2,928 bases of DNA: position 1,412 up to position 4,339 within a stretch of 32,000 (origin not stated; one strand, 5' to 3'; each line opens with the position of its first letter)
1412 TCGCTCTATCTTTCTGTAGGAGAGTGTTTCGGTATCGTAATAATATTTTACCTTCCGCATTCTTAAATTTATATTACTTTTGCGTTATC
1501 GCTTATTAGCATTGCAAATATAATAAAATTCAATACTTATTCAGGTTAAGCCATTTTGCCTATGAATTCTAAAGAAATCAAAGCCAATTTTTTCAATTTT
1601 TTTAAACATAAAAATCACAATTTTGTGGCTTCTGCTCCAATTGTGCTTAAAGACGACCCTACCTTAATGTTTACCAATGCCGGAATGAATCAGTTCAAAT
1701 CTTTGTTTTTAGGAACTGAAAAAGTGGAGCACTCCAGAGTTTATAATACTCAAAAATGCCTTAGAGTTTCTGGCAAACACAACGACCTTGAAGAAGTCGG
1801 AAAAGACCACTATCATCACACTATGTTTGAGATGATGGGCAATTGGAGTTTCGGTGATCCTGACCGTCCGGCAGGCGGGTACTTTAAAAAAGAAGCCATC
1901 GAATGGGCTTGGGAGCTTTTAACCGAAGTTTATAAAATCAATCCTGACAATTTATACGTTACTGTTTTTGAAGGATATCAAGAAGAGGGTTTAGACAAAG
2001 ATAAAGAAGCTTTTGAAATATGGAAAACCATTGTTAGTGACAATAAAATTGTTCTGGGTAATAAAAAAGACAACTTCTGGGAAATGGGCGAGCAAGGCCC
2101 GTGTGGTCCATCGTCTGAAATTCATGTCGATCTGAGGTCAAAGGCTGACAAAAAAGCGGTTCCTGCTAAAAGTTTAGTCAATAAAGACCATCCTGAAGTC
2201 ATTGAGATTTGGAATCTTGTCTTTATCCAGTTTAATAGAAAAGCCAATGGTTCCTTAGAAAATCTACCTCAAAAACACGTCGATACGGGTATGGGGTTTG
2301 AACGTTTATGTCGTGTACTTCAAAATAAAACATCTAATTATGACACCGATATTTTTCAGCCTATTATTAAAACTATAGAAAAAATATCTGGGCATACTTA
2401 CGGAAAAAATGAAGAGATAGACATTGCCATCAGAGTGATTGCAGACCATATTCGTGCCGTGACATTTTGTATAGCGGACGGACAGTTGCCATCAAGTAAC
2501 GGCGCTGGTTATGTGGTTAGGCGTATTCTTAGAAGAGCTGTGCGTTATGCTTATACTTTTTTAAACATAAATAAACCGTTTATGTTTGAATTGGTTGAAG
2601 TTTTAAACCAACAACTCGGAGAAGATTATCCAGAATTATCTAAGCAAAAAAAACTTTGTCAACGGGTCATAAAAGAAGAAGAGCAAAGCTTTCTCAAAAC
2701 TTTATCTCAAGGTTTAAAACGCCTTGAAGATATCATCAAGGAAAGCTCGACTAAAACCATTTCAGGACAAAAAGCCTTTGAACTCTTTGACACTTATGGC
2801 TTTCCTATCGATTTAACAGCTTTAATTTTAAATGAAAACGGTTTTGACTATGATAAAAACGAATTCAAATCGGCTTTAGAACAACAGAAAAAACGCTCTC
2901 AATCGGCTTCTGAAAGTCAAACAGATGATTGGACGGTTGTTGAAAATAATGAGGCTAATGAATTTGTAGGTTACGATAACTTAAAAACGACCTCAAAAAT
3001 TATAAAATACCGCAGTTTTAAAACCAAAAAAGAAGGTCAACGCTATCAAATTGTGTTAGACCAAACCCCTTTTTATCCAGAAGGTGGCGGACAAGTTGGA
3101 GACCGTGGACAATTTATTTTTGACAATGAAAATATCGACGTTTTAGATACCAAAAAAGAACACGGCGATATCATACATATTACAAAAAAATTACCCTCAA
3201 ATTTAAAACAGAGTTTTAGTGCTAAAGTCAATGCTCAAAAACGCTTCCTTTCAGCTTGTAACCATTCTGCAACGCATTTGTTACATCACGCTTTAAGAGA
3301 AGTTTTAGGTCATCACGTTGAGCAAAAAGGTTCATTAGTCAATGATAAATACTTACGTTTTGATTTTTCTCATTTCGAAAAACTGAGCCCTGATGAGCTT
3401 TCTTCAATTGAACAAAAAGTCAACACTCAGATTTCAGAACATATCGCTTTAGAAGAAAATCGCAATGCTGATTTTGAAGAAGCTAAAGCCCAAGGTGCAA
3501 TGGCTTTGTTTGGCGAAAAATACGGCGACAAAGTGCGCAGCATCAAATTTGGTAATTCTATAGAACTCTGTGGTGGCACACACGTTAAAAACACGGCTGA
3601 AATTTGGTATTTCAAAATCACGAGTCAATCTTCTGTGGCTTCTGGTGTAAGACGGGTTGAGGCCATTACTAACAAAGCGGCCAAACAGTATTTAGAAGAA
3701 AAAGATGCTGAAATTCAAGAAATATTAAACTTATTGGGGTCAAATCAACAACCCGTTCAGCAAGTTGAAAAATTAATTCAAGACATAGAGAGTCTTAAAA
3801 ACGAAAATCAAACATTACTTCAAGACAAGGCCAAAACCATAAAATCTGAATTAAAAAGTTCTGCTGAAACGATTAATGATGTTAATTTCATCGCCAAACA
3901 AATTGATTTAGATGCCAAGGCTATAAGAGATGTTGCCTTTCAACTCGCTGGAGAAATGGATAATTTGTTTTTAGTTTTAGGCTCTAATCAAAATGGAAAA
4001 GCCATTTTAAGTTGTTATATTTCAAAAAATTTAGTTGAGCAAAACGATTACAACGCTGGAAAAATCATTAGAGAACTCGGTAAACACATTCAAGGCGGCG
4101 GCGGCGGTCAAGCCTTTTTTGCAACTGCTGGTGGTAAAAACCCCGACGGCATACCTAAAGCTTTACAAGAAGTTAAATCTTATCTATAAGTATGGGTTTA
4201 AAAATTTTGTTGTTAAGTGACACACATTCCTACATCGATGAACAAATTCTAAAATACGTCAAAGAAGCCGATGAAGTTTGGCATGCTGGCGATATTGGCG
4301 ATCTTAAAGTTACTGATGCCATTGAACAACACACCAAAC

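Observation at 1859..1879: A 21-nt GC-rich element is inserted in frame into the invariant SFGDYFK motif of alanyl-tRNA synthetase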

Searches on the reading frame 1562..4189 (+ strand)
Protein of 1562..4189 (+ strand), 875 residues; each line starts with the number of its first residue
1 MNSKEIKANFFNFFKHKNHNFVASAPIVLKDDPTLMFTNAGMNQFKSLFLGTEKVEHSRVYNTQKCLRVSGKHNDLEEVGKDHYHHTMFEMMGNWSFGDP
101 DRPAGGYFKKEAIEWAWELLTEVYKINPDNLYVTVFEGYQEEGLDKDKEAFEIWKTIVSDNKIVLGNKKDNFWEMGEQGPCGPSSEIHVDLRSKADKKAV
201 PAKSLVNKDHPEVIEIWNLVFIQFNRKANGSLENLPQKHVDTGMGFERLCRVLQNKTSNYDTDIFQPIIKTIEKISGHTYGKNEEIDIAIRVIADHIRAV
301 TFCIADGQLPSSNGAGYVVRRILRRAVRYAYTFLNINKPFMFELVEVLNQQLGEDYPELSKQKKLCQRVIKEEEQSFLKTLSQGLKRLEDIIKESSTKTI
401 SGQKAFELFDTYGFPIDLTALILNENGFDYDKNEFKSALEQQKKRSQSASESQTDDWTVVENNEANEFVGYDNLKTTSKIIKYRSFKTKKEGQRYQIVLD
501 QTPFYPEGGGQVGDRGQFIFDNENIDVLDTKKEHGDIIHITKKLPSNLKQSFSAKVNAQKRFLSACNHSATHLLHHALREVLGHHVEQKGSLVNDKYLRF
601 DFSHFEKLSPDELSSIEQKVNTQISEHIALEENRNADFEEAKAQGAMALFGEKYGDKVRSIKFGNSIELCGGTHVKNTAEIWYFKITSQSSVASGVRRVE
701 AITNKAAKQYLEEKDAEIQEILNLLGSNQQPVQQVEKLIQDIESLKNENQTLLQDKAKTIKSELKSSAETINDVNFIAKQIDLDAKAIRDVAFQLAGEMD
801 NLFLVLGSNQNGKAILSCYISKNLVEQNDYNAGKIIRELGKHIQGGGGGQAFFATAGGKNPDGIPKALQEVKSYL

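Call 10: find_homologous_proteins(query=window:1562-4189:+, max_evalue=1e-50)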
Query window:1562-4189:+ (875 aa): 8000 proteins with E <= 1e-50 among 8000 candidates; the best 120 are listed.
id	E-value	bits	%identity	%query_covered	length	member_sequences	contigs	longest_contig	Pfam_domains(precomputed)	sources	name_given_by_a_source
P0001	0.0e+0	1985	100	100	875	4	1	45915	PF01411.25,PF07973.20,PF02272.25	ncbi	-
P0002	0.0e+0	1741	87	100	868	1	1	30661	PF01411.25,PF07973.20,PF02272.25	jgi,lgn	-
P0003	0.0e+0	1725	86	100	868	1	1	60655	PF01411.25,PF07973.20,PF02272.25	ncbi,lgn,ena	-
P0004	0.0e+0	1642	81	100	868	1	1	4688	PF01411.25,PF07973.20,PF02272.25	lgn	-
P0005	0.0e+0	1639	81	100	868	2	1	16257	PF01411.25,PF07973.20,PF02272.25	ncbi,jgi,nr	ncbi:MAG: alanine--tRNA ligase [Bacteroidetes bacterium]|jgi:alanyl-tRNA synthetase|nr:alanine--tRNA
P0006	0.0e+0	1607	79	100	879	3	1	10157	PF01411.25,PF07973.20,PF02272.25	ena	-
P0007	0.0e+0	1586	79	100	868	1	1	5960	PF01411.25,PF07973.20,PF02272.25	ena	-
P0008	0.0e+0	1563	78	100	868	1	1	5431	PF01411.25,PF07973.20,PF02272.25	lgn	-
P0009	0.0e+0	1553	76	100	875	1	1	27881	PF01411.25,PF07973.20,PF02272.25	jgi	jgi:alanyl-tRNA synthetase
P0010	0.0e+0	1544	76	100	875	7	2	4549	PF01411.25,PF07973.20,PF02272.25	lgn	-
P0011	0.0e+0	1537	76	100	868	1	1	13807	PF01411.25,PF07973.20,PF02272.25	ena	-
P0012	0.0e+0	1532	75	100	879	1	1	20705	PF01411.25,PF07973.20,PF02272.25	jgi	jgi:alanyl-tRNA synthetase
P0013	0.0e+0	1524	76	100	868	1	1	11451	PF01411.25,PF07973.20,PF02272.25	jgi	-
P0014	0.0e+0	1522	75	100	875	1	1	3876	PF01411.25,PF07973.20,PF02272.25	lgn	-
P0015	0.0e+0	1511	75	100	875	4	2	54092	PF01411.25,PF07973.20,PF02272.25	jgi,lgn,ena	-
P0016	0.0e+0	1510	74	100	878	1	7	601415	PF01411.25,PF07973.20,PF02272.25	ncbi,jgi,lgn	jgi:alanyl-tRNA synthetase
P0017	0.0e+0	1506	73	100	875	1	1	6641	PF01411.25,PF07973.20,PF02272.25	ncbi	-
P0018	0.0e+0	1503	75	100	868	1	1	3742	PF01411.25,PF07973.20,PF02272.25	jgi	jgi:alanyl-tRNA synthetase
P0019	0.0e+0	1493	74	100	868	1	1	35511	PF01411.25,PF07973.20,PF02272.25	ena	-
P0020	0.0e+0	1485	73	100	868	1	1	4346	PF01411.25,PF07973.20,PF02272.25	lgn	-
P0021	0.0e+0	1483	73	100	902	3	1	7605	PF01411.25,PF07973.20,PF02272.25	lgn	-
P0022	0.0e+0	1481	73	100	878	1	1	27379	PF01411.25,PF07973.20,PF02272.25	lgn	-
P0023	0.0e+0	1456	72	100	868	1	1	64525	PF01411.25,PF07973.20,PF02272.25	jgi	jgi:alanyl-tRNA synthetase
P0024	0.0e+0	1388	69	100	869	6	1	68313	PF01411.25,PF07973.20,PF02272.25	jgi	jgi:alanyl-tRNA synthetase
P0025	0.0e+0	1369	69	100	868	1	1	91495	PF01411.25,PF07973.20,PF02272.25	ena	-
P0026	0.0e+0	1364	67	100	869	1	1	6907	PF01411.25,PF07973.20,PF02272.25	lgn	-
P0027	0.0e+0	1342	67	100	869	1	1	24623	PF01411.25,PF07973.20,PF02272.25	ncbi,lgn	-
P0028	0.0e+0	1341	67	100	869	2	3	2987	PF01411.25,PF07973.20,PF02272.25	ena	-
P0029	0.0e+0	1272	63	100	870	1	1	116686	PF01411.25,PF07973.20,PF02272.25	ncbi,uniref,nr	ncbi:alanine--tRNA ligase [Mesonia aquimarina]|uniref:alanine--tRNA ligase n=1 Tax=Mesonia aquimarin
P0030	0.0e+0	1270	63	100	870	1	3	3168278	PF01411.25,PF07973.20,PF02272.25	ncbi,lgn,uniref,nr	ncbi:alanine--tRNA ligase [Mesonia maritima]|uniref:Alanine--tRNA ligase n=1 Tax=Mesonia maritima Ta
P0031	0.0e+0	1263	62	100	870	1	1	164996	PF01411.25,PF07973.20,PF02272.25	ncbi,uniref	ncbi:alanine--tRNA ligase [Flagellimonas sp.]|uniref:alanine--tRNA ligase n=1 Tax=Flagellimonas sp. 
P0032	0.0e+0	1263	62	100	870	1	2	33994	PF01411.25,PF07973.20,PF02272.25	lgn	-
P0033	0.0e+0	1263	63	100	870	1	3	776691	PF01411.25,PF07973.20,PF02272.25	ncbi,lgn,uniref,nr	ncbi:alanine--tRNA ligase [Mesonia mobilis]|uniref:Alanine--tRNA ligase n=1 Tax=Mesonia mobilis TaxI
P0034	0.0e+0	1263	62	100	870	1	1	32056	PF01411.25,PF07973.20,PF02272.25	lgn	-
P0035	0.0e+0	1263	62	100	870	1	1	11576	PF01411.25,PF07973.20,PF02272.25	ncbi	-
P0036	0.0e+0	1262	63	100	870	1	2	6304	PF01411.25,PF07973.20,PF02272.25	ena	-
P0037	0.0e+0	1262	62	100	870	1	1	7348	PF01411.25,PF07973.20,PF02272.25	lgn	-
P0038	0.0e+0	1262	62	100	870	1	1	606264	PF01411.25,PF07973.20,PF02272.25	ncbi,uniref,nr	ncbi:alanine--tRNA ligase [Flagellimonas beolgyonensis]|uniref:alanine--tRNA ligase n=1 Tax=Flagelli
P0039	0.0e+0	1262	63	100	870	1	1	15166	PF01411.25,PF07973.20,PF02272.25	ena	-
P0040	0.0e+0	1262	62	100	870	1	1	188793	PF01411.25,PF07973.20,PF02272.25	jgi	jgi:alanyl-tRNA synthetase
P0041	0.0e+0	1262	63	100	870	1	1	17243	PF01411.25,PF07973.20,PF02272.25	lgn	-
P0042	0.0e+0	1262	63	100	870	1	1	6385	PF01411.25,PF07973.20,PF02272.25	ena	-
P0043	0.0e+0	1262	63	100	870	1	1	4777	PF01411.25,PF07973.20,PF02272.25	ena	-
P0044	0.0e+0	1261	62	100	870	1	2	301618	PF01411.25,PF07973.20,PF02272.25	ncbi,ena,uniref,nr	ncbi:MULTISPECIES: alanine--tRNA ligase [Flagellimonas]|uniref:Alanine--tRNA ligase n=1 Tax=Flagelli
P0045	0.0e+0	1261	62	100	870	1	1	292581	PF01411.25,PF07973.20,PF02272.25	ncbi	ncbi:MAG: alanine--tRNA ligase [Allomuricauda sp.]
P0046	0.0e+0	1261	63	100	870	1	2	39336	PF01411.25,PF07973.20,PF02272.25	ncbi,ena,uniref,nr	ncbi:alanine--tRNA ligase [Mesonia mobilis]|uniref:alanine--tRNA ligase n=1 Tax=Mesonia mobilis TaxI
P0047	0.0e+0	1261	63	100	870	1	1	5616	PF01411.25,PF07973.20,PF02272.25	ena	-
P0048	0.0e+0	1261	62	100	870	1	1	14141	PF01411.25,PF07973.20,PF02272.25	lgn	-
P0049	0.0e+0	1261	63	100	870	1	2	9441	PF01411.25,PF07973.20,PF02272.25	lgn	-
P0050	0.0e+0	1260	62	100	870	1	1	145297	PF01411.25,PF07973.20,PF02272.25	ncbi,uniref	ncbi:alanine--tRNA ligase [Flagellimonas beolgyonensis]|uniref:alanine--tRNA ligase n=1 Tax=Flagelli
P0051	0.0e+0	1260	62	100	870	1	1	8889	PF01411.25,PF07973.20,PF02272.25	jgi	-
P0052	0.0e+0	1260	62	100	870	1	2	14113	PF01411.25,PF07973.20,PF02272.25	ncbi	-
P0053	0.0e+0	1260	62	100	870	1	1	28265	PF01411.25,PF07973.20,PF02272.25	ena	-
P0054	0.0e+0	1260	62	100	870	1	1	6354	PF01411.25,PF07973.20,PF02272.25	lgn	-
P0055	0.0e+0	1259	62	100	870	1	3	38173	PF01411.25,PF07973.20,PF02272.25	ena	-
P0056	0.0e+0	1259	62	100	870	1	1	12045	PF01411.25,PF07973.20,PF02272.25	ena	-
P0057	0.0e+0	1259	62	100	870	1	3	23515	PF01411.25,PF07973.20,PF02272.25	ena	-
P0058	0.0e+0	1259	62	100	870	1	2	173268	PF01411.25,PF07973.20,PF02272.25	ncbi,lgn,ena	-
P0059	0.0e+0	1258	62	100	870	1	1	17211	PF01411.25,PF07973.20,PF02272.25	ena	-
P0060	0.0e+0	1258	62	100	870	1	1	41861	PF01411.25,PF07973.20,PF02272.25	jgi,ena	-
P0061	0.0e+0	1258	62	100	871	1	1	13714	PF01411.25,PF07973.20,PF02272.25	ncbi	ncbi:MAG: alanine--tRNA ligase [Bacteroidota bacterium]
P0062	0.0e+0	1258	62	100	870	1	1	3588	PF01411.25,PF07973.20,PF02272.25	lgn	-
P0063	0.0e+0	1258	62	100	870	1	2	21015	PF01411.25,PF07973.20,PF02272.25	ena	-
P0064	0.0e+0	1257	62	100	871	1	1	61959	PF01411.25,PF07973.20,PF02272.25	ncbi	ncbi:MAG: alanine--tRNA ligase [Bacteroidota bacterium]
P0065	0.0e+0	1257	62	100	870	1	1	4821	PF01411.25,PF07973.20,PF02272.25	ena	-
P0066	0.0e+0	1257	62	100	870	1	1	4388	PF01411.25,PF07973.20,PF02272.25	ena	-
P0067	0.0e+0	1257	63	100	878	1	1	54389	PF01411.25,PF07973.20,PF02272.25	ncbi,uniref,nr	ncbi:alanine--tRNA ligase [Arenibacter sp. F26102]|uniref:alanine--tRNA ligase n=1 Tax=Arenibacter s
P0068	0.0e+0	1257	62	100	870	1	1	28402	PF01411.25,PF07973.20,PF02272.25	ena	-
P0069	0.0e+0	1257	62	100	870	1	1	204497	PF01411.25,PF07973.20,PF02272.25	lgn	-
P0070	0.0e+0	1257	62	100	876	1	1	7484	PF01411.25,PF07973.20,PF02272.25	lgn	-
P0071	0.0e+0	1256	62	100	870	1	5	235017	PF01411.25,PF07973.20,PF02272.25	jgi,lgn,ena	-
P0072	0.0e+0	1255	62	100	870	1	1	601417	PF01411.25,PF07973.20,PF02272.25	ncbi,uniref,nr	ncbi:alanine--tRNA ligase [Muricauda amoyensis]|uniref:alanine--tRNA ligase n=1 Tax=Flagellimonas am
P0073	0.0e+0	1255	63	100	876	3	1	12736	PF01411.25,PF07973.20,PF02272.25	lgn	-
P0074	0.0e+0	1254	62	100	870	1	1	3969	PF01411.25,PF07973.20,PF02272.25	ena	-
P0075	0.0e+0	1254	62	100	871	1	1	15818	PF01411.25,PF07973.20,PF02272.25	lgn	-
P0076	0.0e+0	1253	61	100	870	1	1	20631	PF01411.25,PF07973.20,PF02272.25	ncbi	-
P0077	0.0e+0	1253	62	100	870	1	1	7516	PF01411.25,PF07973.20,PF02272.25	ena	-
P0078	0.0e+0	1253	62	100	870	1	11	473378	PF01411.25,PF07973.20,PF02272.25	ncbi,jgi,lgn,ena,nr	ncbi:MAG: alanine--tRNA ligase [Muricauda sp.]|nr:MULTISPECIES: alanine--tRNA ligase [unclassified A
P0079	0.0e+0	1253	62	100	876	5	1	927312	PF01411.25,PF07973.20,PF02272.25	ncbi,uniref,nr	ncbi:alanine--tRNA ligase [Psychroflexus sp. CAK57W]|uniref:alanine--tRNA ligase n=1 Tax=Psychroflex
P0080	0.0e+0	1253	61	100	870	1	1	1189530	PF01411.25,PF07973.20,PF02272.25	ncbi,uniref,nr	ncbi:alanine--tRNA ligase [Allomuricauda sp. F6463D]|uniref:alanine--tRNA ligase n=1 Tax=Allomuricau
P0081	0.0e+0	1252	62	100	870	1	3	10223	PF01411.25,PF07973.20,PF02272.25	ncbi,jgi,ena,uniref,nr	ncbi:alanine--tRNA ligase [Mesonia mobilis]|uniref:alanine--tRNA ligase n=3 Tax=Mesonia mobilis TaxI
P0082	0.0e+0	1252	62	100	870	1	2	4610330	PF01411.25,PF07973.20,PF02272.25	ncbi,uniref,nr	ncbi:alanine--tRNA ligase [Muricauda oceani]|uniref:Alanine--tRNA ligase n=1 Tax=Flagellimonas ocean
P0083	0.0e+0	1252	63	100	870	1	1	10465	PF01411.25,PF07973.20,PF02272.25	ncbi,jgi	-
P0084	0.0e+0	1252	61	100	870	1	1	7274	PF01411.25,PF07973.20,PF02272.25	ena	-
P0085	0.0e+0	1252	62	100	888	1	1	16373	PF01411.25,PF07973.20,PF02272.25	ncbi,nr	ncbi:MAG TPA: alanine--tRNA ligase [Flavobacteriaceae bacterium]|nr:alanine--tRNA ligase [Flavobacte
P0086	0.0e+0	1252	62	100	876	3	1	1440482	PF01411.25,PF07973.20,PF02272.25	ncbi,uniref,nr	ncbi:alanine--tRNA ligase [Psychroflexus montanilacus]|uniref:alanine--tRNA ligase n=1 Tax=Psychrofl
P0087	0.0e+0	1252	61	100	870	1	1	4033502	PF01411.25,PF07973.20,PF02272.25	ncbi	-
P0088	0.0e+0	1252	62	100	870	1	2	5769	PF01411.25,PF07973.20,PF02272.25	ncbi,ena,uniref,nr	ncbi:alanine--tRNA ligase [Mesonia mobilis]|uniref:alanine--tRNA ligase n=1 Tax=Mesonia mobilis TaxI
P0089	0.0e+0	1252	62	100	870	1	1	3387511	PF01411.25,PF07973.20,PF02272.25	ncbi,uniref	ncbi:alanine--tRNA ligase [Flagellimonas sp. GZD32]|uniref:alanine--tRNA ligase n=1 Tax=Flagellimona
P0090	0.0e+0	1251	61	100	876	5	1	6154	PF01411.25,PF07973.20,PF02272.25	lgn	-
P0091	0.0e+0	1251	62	100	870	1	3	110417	PF01411.25,PF07973.20,PF02272.25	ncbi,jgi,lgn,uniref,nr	ncbi:alanine--tRNA ligase [Allomuricauda sp. ARW1Y1]|jgi:alanyl-tRNA synthetase|uniref:alanine--tRNA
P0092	0.0e+0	1251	61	100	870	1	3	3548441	PF01411.25,PF07973.20,PF02272.25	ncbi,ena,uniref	ncbi:alanine--tRNA ligase [Flagellimonas sp.]|uniref:alanine--tRNA ligase n=1 Tax=Flagellimonas sp. 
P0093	0.0e+0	1251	62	100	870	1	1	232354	PF01411.25,PF07973.20,PF02272.25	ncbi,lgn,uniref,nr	ncbi:alanyl-tRNA synthetase [Mesonia phycicola]|uniref:Alanine--tRNA ligase n=1 Tax=Mesonia phycicol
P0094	0.0e+0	1251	61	100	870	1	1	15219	PF01411.25,PF07973.20,PF02272.25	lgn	-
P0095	0.0e+0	1251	62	100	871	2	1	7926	PF01411.25,PF07973.20,PF02272.25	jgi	jgi:alanyl-tRNA synthetase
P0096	0.0e+0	1251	62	100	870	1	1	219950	PF01411.25,PF07973.20,PF02272.25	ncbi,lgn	ncbi:MAG: alanine--tRNA ligase [Allomuricauda sp.]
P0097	0.0e+0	1250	62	100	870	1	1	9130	PF01411.25,PF07973.20,PF02272.25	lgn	-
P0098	0.0e+0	1250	61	100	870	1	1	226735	PF01411.25,PF07973.20,PF02272.25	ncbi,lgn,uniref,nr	ncbi:alanine--tRNA ligase [Flagellimonas sediminis]|uniref:Alanine--tRNA ligase n=1 Tax=Flagellimona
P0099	0.0e+0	1250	61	100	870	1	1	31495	PF01411.25,PF07973.20,PF02272.25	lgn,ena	-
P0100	0.0e+0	1250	61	100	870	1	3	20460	PF01411.25,PF07973.20,PF02272.25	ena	-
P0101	0.0e+0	1250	61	100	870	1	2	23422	PF01411.25,PF07973.20,PF02272.25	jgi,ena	-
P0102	0.0e+0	1250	61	100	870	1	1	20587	PF01411.25,PF07973.20,PF02272.25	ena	-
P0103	0.0e+0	1250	62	100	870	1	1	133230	PF01411.25,PF07973.20,PF02272.25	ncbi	-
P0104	0.0e+0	1250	61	100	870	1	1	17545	PF01411.25,PF07973.20,PF02272.25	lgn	-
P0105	0.0e+0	1250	61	100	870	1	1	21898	PF01411.25,PF07973.20,PF02272.25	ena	-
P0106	0.0e+0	1250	62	100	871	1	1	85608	PF01411.25,PF07973.20,PF02272.25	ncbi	ncbi:MAG: alanine--tRNA ligase [Bacteroidota bacterium]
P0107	0.0e+0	1249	62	100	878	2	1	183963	PF01411.25,PF07973.20,PF02272.25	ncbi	-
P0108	0.0e+0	1249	62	100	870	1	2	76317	PF01411.25,PF07973.20,PF02272.25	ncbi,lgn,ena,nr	ncbi:MAG: alanine--tRNA ligase [Muricauda sp.]|nr:alanine--tRNA ligase [Allomuricauda sp.] MBA474699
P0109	0.0e+0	1249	62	100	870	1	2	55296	PF01411.25,PF07973.20,PF02272.25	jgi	jgi:alanyl-tRNA synthetase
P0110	0.0e+0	1249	61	100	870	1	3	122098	PF01411.25,PF07973.20,PF02272.25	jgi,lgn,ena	-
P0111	0.0e+0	1249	61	100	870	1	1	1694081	PF01411.25,PF07973.20,PF02272.25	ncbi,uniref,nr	ncbi:alanine--tRNA ligase [Allomuricauda taeanensis]|uniref:alanine--tRNA ligase n=1 Tax=Flagellimon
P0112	0.0e+0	1249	61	100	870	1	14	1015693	PF01411.25,PF07973.20,PF02272.25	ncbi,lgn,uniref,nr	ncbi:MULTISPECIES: alanine--tRNA ligase [unclassified Allomuricauda]|uniref:alanine--tRNA ligase n=1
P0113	0.0e+0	1248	62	100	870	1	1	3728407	PF01411.25,PF07973.20,PF02272.25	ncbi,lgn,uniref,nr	ncbi:alanine--tRNA ligase [Flagellimonas marinaquae]|uniref:alanine--tRNA ligase n=1 Tax=Flagellimon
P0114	0.0e+0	1248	62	100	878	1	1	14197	PF01411.25,PF07973.20,PF02272.25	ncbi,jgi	-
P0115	0.0e+0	1247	61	100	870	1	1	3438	PF01411.25,PF07973.20,PF02272.25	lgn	-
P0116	0.0e+0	1247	62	100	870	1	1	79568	PF01411.25,PF07973.20,PF02272.25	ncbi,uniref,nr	ncbi:alanine--tRNA ligase [Muricauda sp. 334s03]|uniref:Alanine--tRNA ligase n=1 Tax=Flagellimonas y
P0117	0.0e+0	1247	61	100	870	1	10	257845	PF01411.25,PF07973.20,PF02272.25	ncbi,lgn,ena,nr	ncbi:MAG: alanine--tRNA ligase [Muricauda sp.]|nr:alanine--tRNA ligase [Allomuricauda sp.] MBO682852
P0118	0.0e+0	1247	62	100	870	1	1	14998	PF01411.25,PF07973.20,PF02272.25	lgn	-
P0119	0.0e+0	1247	62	100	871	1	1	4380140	PF01411.25,PF07973.20,PF02272.25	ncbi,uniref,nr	ncbi:alanine--tRNA ligase [Christiangramia fulva]|uniref:Alanine--tRNA ligase n=1 Tax=Christiangrami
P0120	0.0e+0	1247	61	100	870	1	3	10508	PF01411.25,PF07973.20,PF02272.25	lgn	-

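Call 13: find_encoding_contigs(protein=P0002, flank=10000, max_places=2)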
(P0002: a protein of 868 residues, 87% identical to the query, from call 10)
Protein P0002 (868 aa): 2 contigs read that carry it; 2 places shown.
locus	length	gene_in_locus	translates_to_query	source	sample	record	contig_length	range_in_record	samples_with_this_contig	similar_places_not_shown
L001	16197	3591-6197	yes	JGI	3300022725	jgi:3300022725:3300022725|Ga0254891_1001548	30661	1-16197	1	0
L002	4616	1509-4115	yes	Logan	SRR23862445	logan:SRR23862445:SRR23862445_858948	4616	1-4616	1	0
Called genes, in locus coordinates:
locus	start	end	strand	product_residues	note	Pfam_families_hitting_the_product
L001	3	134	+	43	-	?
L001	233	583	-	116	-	PF13564:DoxX_2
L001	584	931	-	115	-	PF13564:DoxX_2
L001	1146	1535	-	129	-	-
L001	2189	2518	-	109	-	PF13411:MerR_1, PF00376:MerR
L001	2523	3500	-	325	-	PF01551:Peptidase_M23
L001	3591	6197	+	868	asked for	PF01411:tRNA-synt_2c, PF07973:tRNA_SAD, PF02272:DHHA1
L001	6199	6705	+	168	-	PF12850:Metallophos_2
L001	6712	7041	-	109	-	PF01934:HepT-like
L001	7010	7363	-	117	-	PF22600:MTPAP-like_central (weak), PF18765:Polbeta, PF01909:NTP_transf_2, PF20697:NTase-conflict (weak)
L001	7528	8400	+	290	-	PF03976:PPK2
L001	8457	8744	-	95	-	PF13744:HTH_37 (weak), PF13560:HTH_31, PF12844:HTH_19 (weak), PF01381:HTH_3, PF13443:HTH_26 (weak)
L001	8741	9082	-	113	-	PF05973:Gp49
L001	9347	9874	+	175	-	PF00156:Pribosyltran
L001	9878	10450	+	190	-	PF00406:ADK, PF13238:AAA_18, PF13671:AAA_33 (weak), PF13207:AAA_17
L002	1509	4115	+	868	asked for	PF01411:tRNA-synt_2c, PF07973:tRNA_SAD, PF02272:DHHA1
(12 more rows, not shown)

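Call 14: find_encoding_contigs(protein=P0009, flank=10000, max_places=2)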
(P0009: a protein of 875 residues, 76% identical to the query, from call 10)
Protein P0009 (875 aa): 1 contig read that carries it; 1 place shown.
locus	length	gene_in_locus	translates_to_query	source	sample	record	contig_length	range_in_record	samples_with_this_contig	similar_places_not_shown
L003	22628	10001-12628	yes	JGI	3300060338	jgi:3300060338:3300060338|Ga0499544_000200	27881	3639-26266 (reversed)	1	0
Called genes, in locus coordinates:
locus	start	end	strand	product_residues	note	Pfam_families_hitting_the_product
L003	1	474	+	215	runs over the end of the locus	-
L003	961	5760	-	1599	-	PF00270:DEAD, PF00271:Helicase_C, PF00580:UvrD-helicase, PF13245:AAA_19, PF00580:UvrD-helicase, PF01443:Viral_helicase1 (weak), PF13361:UvrD_C, PF13538:UvrD_C_2, +1 more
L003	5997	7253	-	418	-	PF07804:HipA_C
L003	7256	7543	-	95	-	PF12844:HTH_19 (weak), PF13560:HTH_31, PF01381:HTH_3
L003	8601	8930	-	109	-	PF13411:MerR_1, PF00376:MerR (weak)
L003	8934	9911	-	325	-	PF01551:Peptidase_M23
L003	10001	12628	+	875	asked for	PF01411:tRNA-synt_2c, PF07973:tRNA_SAD, PF02272:DHHA1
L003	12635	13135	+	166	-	PF12850:Metallophos_2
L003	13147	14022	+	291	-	PF03976:PPK2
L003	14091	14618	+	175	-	PF00156:Pribosyltran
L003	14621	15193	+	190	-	PF00406:ADK, PF13238:AAA_18, PF13671:AAA_33, PF13207:AAA_17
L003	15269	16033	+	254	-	PF00561:Abhydrolase_1, PF12146:Hydrolase_4, PF12697:Abhydrolase_6, PF00561:Abhydrolase_1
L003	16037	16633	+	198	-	PF03193:RsgA_GTPase (faint), PF01926:MMR_HSR1, PF02421:FeoB_N, PF00350:Dynamin_N (faint)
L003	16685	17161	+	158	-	PF02631:RecX_HTH2, PF21981:RecX_HTH3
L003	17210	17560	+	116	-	PF04505:CD225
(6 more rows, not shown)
